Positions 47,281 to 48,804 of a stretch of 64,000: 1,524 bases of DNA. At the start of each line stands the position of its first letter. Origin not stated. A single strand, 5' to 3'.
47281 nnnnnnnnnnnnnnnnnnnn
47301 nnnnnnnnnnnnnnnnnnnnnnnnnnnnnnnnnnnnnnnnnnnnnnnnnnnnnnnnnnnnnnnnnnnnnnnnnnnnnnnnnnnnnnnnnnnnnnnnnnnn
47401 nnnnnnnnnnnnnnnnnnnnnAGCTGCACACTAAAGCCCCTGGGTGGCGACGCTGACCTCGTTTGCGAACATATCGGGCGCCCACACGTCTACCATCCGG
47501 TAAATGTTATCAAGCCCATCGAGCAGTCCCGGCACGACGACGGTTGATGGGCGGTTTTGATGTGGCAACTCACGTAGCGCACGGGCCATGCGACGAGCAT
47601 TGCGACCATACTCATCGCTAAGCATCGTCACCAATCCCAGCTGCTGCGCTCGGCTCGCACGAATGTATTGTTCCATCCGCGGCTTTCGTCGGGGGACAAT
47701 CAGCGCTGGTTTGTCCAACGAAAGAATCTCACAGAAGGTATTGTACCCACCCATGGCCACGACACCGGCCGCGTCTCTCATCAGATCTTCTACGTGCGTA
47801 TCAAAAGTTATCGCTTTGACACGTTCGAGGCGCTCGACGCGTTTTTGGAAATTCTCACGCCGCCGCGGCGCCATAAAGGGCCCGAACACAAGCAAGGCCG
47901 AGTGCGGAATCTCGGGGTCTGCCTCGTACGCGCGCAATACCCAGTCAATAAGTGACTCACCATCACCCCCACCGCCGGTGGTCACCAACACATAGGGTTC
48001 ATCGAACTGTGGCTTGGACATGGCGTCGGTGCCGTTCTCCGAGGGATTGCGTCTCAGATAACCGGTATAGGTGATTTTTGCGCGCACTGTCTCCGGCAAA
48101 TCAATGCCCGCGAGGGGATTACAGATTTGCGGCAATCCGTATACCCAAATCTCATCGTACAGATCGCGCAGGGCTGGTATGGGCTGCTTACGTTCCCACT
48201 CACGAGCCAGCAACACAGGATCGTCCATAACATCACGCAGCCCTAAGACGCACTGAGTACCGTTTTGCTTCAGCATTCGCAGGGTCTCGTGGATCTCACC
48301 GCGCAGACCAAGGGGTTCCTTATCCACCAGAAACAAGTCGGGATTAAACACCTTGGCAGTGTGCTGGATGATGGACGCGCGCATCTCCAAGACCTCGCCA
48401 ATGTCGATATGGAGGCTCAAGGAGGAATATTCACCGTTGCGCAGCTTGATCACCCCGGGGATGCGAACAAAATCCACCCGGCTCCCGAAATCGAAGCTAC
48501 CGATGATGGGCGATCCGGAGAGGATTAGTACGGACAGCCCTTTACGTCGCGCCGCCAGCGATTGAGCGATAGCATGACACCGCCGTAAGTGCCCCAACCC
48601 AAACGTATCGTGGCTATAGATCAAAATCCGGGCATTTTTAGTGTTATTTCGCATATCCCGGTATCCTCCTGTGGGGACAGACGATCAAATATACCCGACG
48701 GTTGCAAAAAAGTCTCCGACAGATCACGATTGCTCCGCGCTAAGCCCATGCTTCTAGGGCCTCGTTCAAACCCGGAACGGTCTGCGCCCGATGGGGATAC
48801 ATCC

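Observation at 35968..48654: Eleven-gene translationally coupled operon joining four glycosyltransferases, a phosphatase and a deacetylase to a complete Opp/Dpp-type ABC importer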

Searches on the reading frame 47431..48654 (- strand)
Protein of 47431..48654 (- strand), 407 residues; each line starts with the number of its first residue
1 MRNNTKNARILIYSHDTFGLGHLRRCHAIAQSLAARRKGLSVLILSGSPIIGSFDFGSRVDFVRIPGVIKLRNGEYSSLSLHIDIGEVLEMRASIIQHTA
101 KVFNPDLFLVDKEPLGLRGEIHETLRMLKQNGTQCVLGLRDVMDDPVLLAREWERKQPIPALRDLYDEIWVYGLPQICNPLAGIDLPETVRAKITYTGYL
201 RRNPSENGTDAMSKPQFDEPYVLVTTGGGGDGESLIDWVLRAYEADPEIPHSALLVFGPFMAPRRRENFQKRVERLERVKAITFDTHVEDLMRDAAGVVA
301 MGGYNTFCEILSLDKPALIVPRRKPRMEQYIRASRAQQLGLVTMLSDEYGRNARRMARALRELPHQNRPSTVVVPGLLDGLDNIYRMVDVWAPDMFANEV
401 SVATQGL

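Call 4: search_protein_families(library=pfam, proteins=[window:47431-48654:-])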
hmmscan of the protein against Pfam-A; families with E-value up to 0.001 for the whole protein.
window:47431-48654:- (407 aa): 2 families
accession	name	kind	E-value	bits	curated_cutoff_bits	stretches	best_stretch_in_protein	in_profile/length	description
PF04101.22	Glyco_tran_28_C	-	1.2e-07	32.4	22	1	227-363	6-140/166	Glycosyltransferase family 28 C-terminal domain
PF13528.12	Glyco_trans_1_3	-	0.00089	19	25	0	278-344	239-303/322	Glycosyl transferase family 1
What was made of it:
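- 47431..48654 (-): GT28a: GT-B glycosyltransferase of the GT1/GT28 type. It is the first gene and the most conserved enzyme of the block. PF04101 scores 32.4 bits against a cut-off of 22 (call 4).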

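Call 5: search_protein_families(library=ncbifam, proteins=[window:47431-48654:-])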
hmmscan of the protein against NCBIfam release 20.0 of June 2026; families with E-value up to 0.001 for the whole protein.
window:47431-48654:- (407 aa): 2 families
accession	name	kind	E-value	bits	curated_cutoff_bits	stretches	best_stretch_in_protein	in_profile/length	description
TIGR00661.1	MJ1255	subfamily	3.1e-09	36.5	195.9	1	277-347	229-299/321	MJ1255/VC2487 family glycosyltransferase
TIGR03590.1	PseG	equivalog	0.00093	18.9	153.55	0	17-37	12-32/280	UDP-2,4-diacetamido-2,4,6-trideoxy-beta-L-altropyranose hydrolase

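Call 9: find_homologous_proteins(query=window:47431-48654:-)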
Query window:47431-48654:- (407 aa): 8000 proteins with E <= 0.001 among 8000 candidates; the best 120 are listed.
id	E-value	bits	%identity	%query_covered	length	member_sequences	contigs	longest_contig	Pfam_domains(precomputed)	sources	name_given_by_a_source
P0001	1.3e-273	925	100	100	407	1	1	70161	PF04101.23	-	-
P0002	6.2e-272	920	99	100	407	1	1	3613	PF04101.23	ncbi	-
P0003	4.0e-270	914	99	100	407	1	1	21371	PF04101.23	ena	-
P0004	1.5e-269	912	99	100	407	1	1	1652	PF04101.23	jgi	jgi:predicted glycosyltransferase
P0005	1.1e-268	909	98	100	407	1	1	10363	PF04101.23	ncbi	-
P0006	1.4e-268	908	98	100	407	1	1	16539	PF04101.23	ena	-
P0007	2.9e-268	907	98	100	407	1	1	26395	PF04101.23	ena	-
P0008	7.3e-268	906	98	100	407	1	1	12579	PF04101.23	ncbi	-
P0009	1.0e-267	906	98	100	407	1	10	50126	PF04101.23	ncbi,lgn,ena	-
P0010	1.5e-267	905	98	100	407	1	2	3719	PF04101.23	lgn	-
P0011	2.0e-267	905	98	100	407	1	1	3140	PF04101.23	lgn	-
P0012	2.7e-267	904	98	100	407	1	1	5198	PF04101.23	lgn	-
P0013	3.9e-267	904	98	100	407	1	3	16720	PF04101.23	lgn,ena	-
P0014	4.8e-267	903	98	100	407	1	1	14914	PF04101.23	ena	-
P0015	5.2e-267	903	98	100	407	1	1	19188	PF04101.23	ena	-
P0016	5.3e-267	903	97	100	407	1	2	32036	PF04101.23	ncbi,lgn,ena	ncbi:MAG: glycosyltransferase [Acidiferrobacterales bacterium]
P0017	7.3e-267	903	97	100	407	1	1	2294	PF04101.23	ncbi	-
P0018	1.4e-266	902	97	100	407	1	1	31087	PF04101.23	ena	-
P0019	1.4e-266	902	97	100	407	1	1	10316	PF04101.23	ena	-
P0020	1.9e-266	902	97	100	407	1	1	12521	PF04101.23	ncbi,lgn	-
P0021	6.8e-266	900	97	100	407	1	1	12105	PF04101.23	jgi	-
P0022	9.6e-266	899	97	100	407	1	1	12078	PF04101.23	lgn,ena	-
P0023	2.5e-265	898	97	100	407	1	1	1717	PF04101.23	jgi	-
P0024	3.4e-265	897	97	100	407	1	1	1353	PF04101.23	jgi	jgi:predicted glycosyltransferase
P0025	8.6e-265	896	97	100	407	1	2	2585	PF04101.23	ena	-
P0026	7.7e-264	893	96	100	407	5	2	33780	PF04101.23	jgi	jgi:predicted glycosyltransferase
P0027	2.7e-263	891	96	100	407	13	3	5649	PF04101.23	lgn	-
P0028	3.0e-256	868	93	100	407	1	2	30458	PF04101.23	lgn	-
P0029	4.6e-255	864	93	100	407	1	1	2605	PF04101.23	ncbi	-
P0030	2.6e-215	733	81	99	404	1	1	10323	PF04101.23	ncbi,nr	ncbi:MAG: glycosyltransferase [Gammaproteobacteria bacterium]|nr:glycosyltransferase [Gammaproteobac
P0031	1.0e-214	731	80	99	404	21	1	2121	PF04101.23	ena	-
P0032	3.3e-214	729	80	99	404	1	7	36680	PF04101.23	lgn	-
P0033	7.7e-214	728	80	99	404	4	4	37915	PF04101.23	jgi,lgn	-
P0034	4.7e-213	726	80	99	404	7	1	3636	PF04101.23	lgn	-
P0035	1.0e-212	725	82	97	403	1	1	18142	PF04101.23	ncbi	-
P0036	7.3e-212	722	80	99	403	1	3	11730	PF04101.23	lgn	-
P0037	8.4e-211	718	79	99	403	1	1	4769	PF04101.23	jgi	jgi:predicted glycosyltransferase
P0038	1.4e-210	718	79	99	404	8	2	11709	PF04101.23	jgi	jgi:predicted glycosyltransferase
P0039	1.8e-210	717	78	100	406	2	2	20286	PF04101.23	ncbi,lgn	ncbi:MAG: glycosyltransferase family protein [Acidiferrobacterales bacterium]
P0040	3.3e-210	716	79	99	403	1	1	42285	PF04101.23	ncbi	-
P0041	4.7e-209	713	79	99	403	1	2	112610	PF04101.23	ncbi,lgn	-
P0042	1.7e-208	711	79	100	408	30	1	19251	PF04101.23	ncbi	-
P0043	2.9e-208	710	78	99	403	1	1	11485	PF04101.23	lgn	-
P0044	1.3e-207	708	78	100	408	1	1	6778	PF04101.23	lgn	-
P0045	2.2e-207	707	78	100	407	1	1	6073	PF04101.23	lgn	-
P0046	7.7e-207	705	77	100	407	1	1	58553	PF04101.23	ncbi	ncbi:MAG: glycosyltransferase family protein [Acidiferrobacterales bacterium]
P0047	2.4e-204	697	76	100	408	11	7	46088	PF04101.23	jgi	jgi:predicted glycosyltransferase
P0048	5.1e-204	696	78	99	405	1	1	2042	PF04101.23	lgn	-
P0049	9.0e-204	695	77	99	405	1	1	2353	PF04101.23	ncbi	ncbi:MAG: glycosyltransferase family protein [Acidiferrobacterales bacterium]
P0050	2.0e-203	694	77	100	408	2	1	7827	PF04101.23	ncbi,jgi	-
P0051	2.6e-196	671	73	100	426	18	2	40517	PF04101.23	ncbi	-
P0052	2.2e-192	658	76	95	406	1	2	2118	PF04101.23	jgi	jgi:predicted glycosyltransferase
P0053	7.2e-192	656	74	97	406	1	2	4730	PF04101.23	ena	-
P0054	6.4e-191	653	73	99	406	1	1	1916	PF04101.23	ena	-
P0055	7.0e-190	649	73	96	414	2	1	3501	PF04101.23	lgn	-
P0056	7.3e-190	649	72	99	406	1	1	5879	PF04101.23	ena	-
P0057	2.3e-189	648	73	100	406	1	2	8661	PF04101.23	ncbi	-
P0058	2.6e-189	648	74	95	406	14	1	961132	PF04101.23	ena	-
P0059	4.7e-189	647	74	95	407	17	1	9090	PF04101.23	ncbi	-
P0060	1.5e-188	645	72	100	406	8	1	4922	PF04101.23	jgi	jgi:predicted glycosyltransferase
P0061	1.7e-188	645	72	96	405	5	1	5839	PF04101.23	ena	-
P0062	4.8e-188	643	74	95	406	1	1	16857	PF04101.23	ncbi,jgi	-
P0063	1.1e-187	642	72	100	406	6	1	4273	PF04101.23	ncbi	-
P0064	1.5e-187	642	72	99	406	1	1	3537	PF04101.23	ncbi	-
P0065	2.0e-187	641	72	99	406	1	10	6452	PF04101.23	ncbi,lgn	-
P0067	6.8e-187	640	72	99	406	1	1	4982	PF04101.23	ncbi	-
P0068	7.7e-187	639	73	96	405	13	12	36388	PF04101.23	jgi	jgi:predicted glycosyltransferase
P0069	2.2e-186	638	73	95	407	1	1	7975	PF04101.23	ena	-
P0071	5.8e-186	636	74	95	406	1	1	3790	PF04101.23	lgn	-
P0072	7.3e-186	636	72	100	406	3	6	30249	PF04101.23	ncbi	-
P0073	8.4e-186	636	72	96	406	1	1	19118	PF04101.23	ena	-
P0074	1.1e-185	636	73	96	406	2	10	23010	PF04101.23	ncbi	-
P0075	1.2e-185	635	72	96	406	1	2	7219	PF04101.23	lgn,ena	-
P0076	2.2e-185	635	73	95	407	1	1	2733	PF04101.23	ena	-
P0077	4.3e-185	634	70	98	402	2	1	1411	PF04101.23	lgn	-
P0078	7.4e-185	633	74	94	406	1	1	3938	PF04101.23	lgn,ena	-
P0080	2.6e-184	631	71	99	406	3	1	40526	PF04101.23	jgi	-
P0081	2.8e-184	631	71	96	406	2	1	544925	PF04101.23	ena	-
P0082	1.2e-183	629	72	97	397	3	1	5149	PF04101.23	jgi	jgi:predicted glycosyltransferase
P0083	3.6e-183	627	69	95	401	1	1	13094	PF04101.23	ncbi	-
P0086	5.9e-183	627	72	94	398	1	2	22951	PF04101.23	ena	-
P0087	6.4e-183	626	71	100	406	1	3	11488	PF04101.23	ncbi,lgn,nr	ncbi:MAG TPA: glycosyltransferase [Gammaproteobacteria bacterium]|nr:glycosyltransferase [Gammaprote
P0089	8.5e-183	626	71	96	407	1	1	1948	PF04101.23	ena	-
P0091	1.2e-182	626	71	96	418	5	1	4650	PF04101.23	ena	-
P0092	1.3e-182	625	69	98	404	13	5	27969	PF04101.23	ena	-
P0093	2.1e-182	625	70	96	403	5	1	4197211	PF04101.23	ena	-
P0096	5.1e-181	620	72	95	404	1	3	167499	PF04101.23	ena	-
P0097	7.1e-181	620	71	96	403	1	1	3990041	PF04101.23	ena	-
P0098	8.3e-181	620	68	100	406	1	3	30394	PF04101.23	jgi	jgi:predicted glycosyltransferase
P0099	1.4e-180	619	70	100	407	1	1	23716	PF04101.23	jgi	jgi:predicted glycosyltransferase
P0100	1.7e-180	619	72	95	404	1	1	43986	PF04101.23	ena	-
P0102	2.2e-180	618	72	96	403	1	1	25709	PF04101.23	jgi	-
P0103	3.8e-180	617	69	96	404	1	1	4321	PF04101.23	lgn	-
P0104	3.9e-180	617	70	96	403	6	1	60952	PF04101.23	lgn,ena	-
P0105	8.1e-180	616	71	96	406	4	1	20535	PF04101.23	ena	-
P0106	1.1e-179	616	70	96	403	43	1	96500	PF04101.23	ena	-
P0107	1.3e-179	616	70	96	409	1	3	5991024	PF04101.23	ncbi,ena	-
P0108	2.5e-179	615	72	95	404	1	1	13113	PF04101.23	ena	-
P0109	3.5e-179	614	70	96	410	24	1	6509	PF04101.23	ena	-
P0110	4.4e-179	614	70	94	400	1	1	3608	PF04101.23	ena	-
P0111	6.8e-179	613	70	95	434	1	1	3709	PF04101.23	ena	-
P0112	1.1e-178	613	69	96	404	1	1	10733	PF04101.23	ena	-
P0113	1.1e-178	613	71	96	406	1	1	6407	PF04101.23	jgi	jgi:predicted glycosyltransferase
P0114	1.6e-178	612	70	96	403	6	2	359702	PF04101.23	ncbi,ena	-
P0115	2.0e-178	612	69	96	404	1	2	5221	PF04101.23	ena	-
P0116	2.3e-178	611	71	94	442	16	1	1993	PF04101.23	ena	-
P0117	2.7e-178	611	68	97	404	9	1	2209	PF04101.23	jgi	-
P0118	2.8e-178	611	69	96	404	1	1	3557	PF04101.23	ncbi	-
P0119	4.0e-178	611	71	94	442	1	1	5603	PF04101.23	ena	-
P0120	4.8e-178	610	69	96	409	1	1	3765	PF04101.23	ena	-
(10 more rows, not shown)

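Call 10: find_encoding_contigs(protein=P0107, flank=10000, max_places=2)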
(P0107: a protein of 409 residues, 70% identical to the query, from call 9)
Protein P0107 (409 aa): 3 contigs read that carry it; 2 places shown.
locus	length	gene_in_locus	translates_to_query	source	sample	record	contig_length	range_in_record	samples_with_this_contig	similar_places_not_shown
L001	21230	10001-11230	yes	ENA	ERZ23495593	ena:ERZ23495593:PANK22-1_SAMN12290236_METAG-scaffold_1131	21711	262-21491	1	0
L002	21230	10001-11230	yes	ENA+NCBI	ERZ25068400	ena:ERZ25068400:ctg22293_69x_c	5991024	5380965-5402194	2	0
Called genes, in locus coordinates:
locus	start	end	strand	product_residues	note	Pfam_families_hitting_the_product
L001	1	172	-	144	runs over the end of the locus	?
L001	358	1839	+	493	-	PF00890:FAD_binding_2 (weak), PF01266:DAO (weak), PF03486:HI0933_like (weak), PF07992:Pyr_redox_2, PF12831:FAD_oxidored (weak), PF13450:NAD_binding_8, PF04324:Fer2_BFD (weak), PF17806:SO_alpha_A3 (weak), +1 more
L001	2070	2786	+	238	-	PF07963:N_methyl (weak)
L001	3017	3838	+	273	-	PF00005:ABC_tran, PF13304:AAA_21 (weak)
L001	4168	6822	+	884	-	PF00664:ABC_membrane, PF00005:ABC_tran (faint)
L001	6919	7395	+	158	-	PF00027:cNMP_binding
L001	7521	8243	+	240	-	-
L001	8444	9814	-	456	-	PF00211:Guanylate_cyc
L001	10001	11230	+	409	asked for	PF04101:Glyco_tran_28_C (weak)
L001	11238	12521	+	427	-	PF00534:Glycos_transf_1, PF13692:Glyco_trans_1_4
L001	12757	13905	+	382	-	PF13692:Glyco_trans_1_4, PF00534:Glycos_transf_1, PF20706:GT4-conflict (weak)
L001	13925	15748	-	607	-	PF20423:AceK_regulatory, PF06315:AceK_kinase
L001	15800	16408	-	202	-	PF00160:Pro_isomerase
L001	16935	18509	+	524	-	PF00501:AMP-binding, PF13193:AMP-binding_C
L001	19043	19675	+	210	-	PF00293:NUDIX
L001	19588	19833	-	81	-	-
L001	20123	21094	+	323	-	PF00291:PALP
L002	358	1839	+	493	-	PF00890:FAD_binding_2 (weak), PF01266:DAO (weak), PF03486:HI0933_like (weak), PF07992:Pyr_redox_2, PF12831:FAD_oxidored (weak), PF13450:NAD_binding_8, PF04324:Fer2_BFD (weak), PF17806:SO_alpha_A3 (weak), +1 more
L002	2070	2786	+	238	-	PF07963:N_methyl (weak)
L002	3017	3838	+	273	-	PF00005:ABC_tran, PF13304:AAA_21 (weak)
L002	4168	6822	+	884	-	PF00664:ABC_membrane, PF00005:ABC_tran (faint)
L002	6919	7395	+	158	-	PF00027:cNMP_binding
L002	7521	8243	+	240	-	-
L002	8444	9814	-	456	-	PF00211:Guanylate_cyc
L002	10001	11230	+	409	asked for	PF04101:Glyco_tran_28_C (weak)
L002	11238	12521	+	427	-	PF00534:Glycos_transf_1, PF13692:Glyco_trans_1_4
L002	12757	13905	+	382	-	PF13692:Glyco_trans_1_4, PF00534:Glycos_transf_1, PF20706:GT4-conflict (weak)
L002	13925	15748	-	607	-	PF20423:AceK_regulatory, PF06315:AceK_kinase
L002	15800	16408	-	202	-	PF00160:Pro_isomerase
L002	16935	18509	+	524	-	PF00501:AMP-binding, PF13193:AMP-binding_C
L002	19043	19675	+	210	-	PF00293:NUDIX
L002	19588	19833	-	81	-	-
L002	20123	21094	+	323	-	PF00291:PALP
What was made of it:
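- At least one genome (L001/L002) has GT28a, GT4a and GT4b with the exporter but no importer nearby (call 10).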

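Call 11: find_encoding_contigs(protein=P0093, flank=10000, max_places=2)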
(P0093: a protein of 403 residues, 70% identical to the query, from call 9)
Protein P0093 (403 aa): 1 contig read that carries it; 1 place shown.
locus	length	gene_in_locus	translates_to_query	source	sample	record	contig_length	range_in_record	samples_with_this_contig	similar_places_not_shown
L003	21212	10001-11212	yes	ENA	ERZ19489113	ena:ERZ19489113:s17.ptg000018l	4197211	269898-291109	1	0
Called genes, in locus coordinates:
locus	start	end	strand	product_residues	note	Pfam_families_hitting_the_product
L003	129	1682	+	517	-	-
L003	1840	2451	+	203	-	-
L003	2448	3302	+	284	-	-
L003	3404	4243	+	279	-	-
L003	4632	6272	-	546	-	PF13401:AAA_22 (weak)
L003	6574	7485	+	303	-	-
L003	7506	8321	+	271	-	-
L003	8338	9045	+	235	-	PF07963:N_methyl (weak)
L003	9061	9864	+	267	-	PF00005:ABC_tran, PF13304:AAA_21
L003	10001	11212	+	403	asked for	PF04101:Glyco_tran_28_C (weak)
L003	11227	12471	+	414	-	PF13439:Glyco_transf_4 (weak), PF00534:Glycos_transf_1, PF13692:Glyco_trans_1_4, PF13524:Glyco_trans_1_2 (weak)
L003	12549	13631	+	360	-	PF00534:Glycos_transf_1, PF13692:Glyco_trans_1_4, PF13524:Glyco_trans_1_2 (weak)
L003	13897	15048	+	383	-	PF04101:Glyco_tran_28_C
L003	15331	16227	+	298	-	-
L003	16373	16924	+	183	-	-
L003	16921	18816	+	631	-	PF13481:AAA_25 (faint), PF00005:ABC_tran, PF02463:SMC_N (faint), PF05621:TniB (faint), PF13304:AAA_21 (weak), PF08352:oligo_HPY (weak), PF00005:ABC_tran, PF08352:oligo_HPY, +2 more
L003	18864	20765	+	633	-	PF00496:SBP_bac_5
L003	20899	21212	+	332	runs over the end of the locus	PF19300:BPD_transp_1_N, PF00528:BPD_transp_1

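Call 12: find_encoding_contigs(protein=P0097, flank=10000, max_places=1)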
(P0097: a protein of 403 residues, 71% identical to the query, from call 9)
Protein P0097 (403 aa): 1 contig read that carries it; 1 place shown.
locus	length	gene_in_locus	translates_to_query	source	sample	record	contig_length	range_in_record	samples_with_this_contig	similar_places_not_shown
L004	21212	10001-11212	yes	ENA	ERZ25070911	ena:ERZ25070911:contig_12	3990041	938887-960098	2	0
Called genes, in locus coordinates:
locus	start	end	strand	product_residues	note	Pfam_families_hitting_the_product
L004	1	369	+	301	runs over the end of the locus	-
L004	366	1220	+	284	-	-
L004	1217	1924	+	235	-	PF07963:N_methyl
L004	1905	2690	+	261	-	PF00005:ABC_tran, PF13304:AAA_21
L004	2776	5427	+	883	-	PF00664:ABC_membrane, PF00005:ABC_tran (weak)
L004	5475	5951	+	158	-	PF00027:cNMP_binding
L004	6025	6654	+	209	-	-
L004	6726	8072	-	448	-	PF22039:HUTI_composite_bact (weak), PF01979:Amidohydro_1, PF07969:Amidohydro_3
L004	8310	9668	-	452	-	PF00211:Guanylate_cyc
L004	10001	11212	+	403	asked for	PF04101:Glyco_tran_28_C (weak)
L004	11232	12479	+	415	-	PF13439:Glyco_transf_4 (weak), PF00534:Glycos_transf_1, PF13524:Glyco_trans_1_2, PF13692:Glyco_trans_1_4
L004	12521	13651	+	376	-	PF20706:GT4-conflict (weak), PF00534:Glycos_transf_1, PF13692:Glyco_trans_1_4, PF13524:Glyco_trans_1_2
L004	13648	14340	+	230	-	PF00300:His_Phos_1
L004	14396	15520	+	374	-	PF04101:Glyco_tran_28_C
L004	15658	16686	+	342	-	-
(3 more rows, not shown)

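Call 13: find_encoding_contigs(protein=P0058, flank=10000, max_places=1)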
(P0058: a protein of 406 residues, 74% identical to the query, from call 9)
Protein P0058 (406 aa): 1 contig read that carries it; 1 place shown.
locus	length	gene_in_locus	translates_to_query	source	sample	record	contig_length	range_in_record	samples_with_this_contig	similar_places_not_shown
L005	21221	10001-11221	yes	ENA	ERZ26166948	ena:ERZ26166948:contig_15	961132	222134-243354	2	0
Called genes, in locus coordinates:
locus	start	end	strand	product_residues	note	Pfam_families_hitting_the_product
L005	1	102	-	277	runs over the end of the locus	-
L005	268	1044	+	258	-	PF12679:ABC2_membrane_2 (weak), PF12698:ABC2_membrane_3 (weak)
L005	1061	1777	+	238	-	-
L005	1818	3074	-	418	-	PF00211:Guanylate_cyc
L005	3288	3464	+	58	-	-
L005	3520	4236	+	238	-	PF07963:N_methyl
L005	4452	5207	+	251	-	PF07963:N_methyl (weak)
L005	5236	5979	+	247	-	PF00005:ABC_tran, PF13304:AAA_21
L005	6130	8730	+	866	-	PF00664:ABC_membrane, PF00005:ABC_tran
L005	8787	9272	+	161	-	PF00027:cNMP_binding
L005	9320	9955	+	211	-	-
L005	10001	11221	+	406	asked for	PF04101:Glyco_tran_28_C (faint)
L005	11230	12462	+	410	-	PF13439:Glyco_transf_4 (faint), PF00534:Glycos_transf_1, PF13692:Glyco_trans_1_4, PF13524:Glyco_trans_1_2 (weak)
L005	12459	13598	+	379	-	PF13692:Glyco_trans_1_4, PF00534:Glycos_transf_1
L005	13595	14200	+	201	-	PF00300:His_Phos_1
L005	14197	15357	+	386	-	PF04101:Glyco_tran_28_C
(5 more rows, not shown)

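Call 14: find_encoding_contigs(protein=P0114, flank=10000, max_places=1)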
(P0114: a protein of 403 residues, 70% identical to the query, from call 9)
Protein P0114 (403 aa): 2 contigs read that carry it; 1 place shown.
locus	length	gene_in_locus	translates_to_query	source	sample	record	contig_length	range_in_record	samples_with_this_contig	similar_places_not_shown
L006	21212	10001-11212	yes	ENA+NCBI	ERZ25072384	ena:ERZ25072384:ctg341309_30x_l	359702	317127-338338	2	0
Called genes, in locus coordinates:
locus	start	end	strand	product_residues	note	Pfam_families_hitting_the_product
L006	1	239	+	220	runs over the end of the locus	-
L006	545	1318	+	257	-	PF12698:ABC2_membrane_3 (weak)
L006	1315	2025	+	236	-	-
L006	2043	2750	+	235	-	PF07963:N_methyl (weak)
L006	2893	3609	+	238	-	PF00005:ABC_tran, PF13304:AAA_21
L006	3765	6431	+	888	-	PF00664:ABC_membrane, PF00005:ABC_tran (weak)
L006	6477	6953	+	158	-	PF00027:cNMP_binding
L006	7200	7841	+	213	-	-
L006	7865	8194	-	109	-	-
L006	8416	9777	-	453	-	PF00211:Guanylate_cyc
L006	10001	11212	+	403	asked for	PF04101:Glyco_tran_28_C (weak)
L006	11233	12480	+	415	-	PF13439:Glyco_transf_4 (faint), PF00534:Glycos_transf_1, PF13692:Glyco_trans_1_4, PF13524:Glyco_trans_1_2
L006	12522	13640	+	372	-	PF00534:Glycos_transf_1, PF13692:Glyco_trans_1_4, PF13524:Glyco_trans_1_2 (weak)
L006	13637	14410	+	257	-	PF00300:His_Phos_1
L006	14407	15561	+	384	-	PF04101:Glyco_tran_28_C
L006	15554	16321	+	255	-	-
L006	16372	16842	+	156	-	-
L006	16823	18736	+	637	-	PF00005:ABC_tran, PF02463:SMC_N (faint), PF13191:AAA_16 (faint), PF13401:AAA_22 (faint), PF13555:AAA_29 (faint), PF08352:oligo_HPY (weak), PF00005:ABC_tran, PF08352:oligo_HPY, +1 more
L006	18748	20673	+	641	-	PF00496:SBP_bac_5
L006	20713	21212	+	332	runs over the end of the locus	PF19300:BPD_transp_1_N, PF00528:BPD_transp_1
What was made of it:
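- Checked: Overlapping junctions recur in other genomes, including the junction between the small membrane protein and the ATPase: a 4-nt overlap in L003 and a 20-nt overlap in L006 (calls 11, 14).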

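Call 37: search_solved_structures(query=window:47431-48654:-, max_evalue=1)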
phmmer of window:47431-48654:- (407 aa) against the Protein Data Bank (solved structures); distinct sequences matched with E-value up to 1: 0.

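Call 45: search_solved_structures(query=A3, max_evalue=1)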
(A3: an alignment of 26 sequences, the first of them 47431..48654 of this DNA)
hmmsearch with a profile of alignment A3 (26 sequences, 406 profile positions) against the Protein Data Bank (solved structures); distinct sequences matched with E-value up to 1: 1.
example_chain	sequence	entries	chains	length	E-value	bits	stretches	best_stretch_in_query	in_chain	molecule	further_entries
7vlb_A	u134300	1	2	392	0.82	11.6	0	290-365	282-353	UDP-glycosyltransferase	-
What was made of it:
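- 47431..48654 (-): There is no PDB relative by sequence (calls 37, 45).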

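Call 67: predict_structure(alignment_id=A4)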
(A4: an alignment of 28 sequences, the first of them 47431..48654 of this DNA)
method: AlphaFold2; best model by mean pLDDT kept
length: 407 residues; sequences in the alignment: 28
mean_pLDDT: 80.5   pTM: 0.82
mean pLDDT of the five models: 80.5, 78.9, 78.9, 76.8, 76.7
residues with pLDDT >= 90: 154; 70-90: 164; 50-70: 63; < 50: 26
segments of 3 or more residues with pLDDT < 50: 1-4, 207-213, 395-407
pLDDT, mean of each block of 10 residues (from residue 1): 65 76 86 87 83 73 74 54 72 88 92 64 91 90 66 80 92 86 86 93 57 60 78 89 93 88 90 93 79 90 78 91 71 88 86 94 92 90 90 50 40
secondary structure, 60 per line:
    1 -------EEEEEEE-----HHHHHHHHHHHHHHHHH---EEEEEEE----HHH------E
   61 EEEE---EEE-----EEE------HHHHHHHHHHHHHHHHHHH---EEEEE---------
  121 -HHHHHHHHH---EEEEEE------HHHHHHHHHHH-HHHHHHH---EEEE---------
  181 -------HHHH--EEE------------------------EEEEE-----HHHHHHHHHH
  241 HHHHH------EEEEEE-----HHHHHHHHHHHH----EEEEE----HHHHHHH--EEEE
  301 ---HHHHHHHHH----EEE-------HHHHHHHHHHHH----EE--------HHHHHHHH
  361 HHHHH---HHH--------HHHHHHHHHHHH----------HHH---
elements in order: E8-14 H20-36 E40-46 E60-64 E68-70 E76-78 H85-103 E107-111 H122-130 E134-139 H146-156 H158-164 E168-171 H188-191 E194-196 E221-225 H231-245 E252-257 H263-274 E279-283 H288-294 E297-300 H304-312 E317-319 H327-338 H353-365 H380-391
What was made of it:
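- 47431..48654 (-): The AF2 model has pLDDT 80.5 (call 67).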
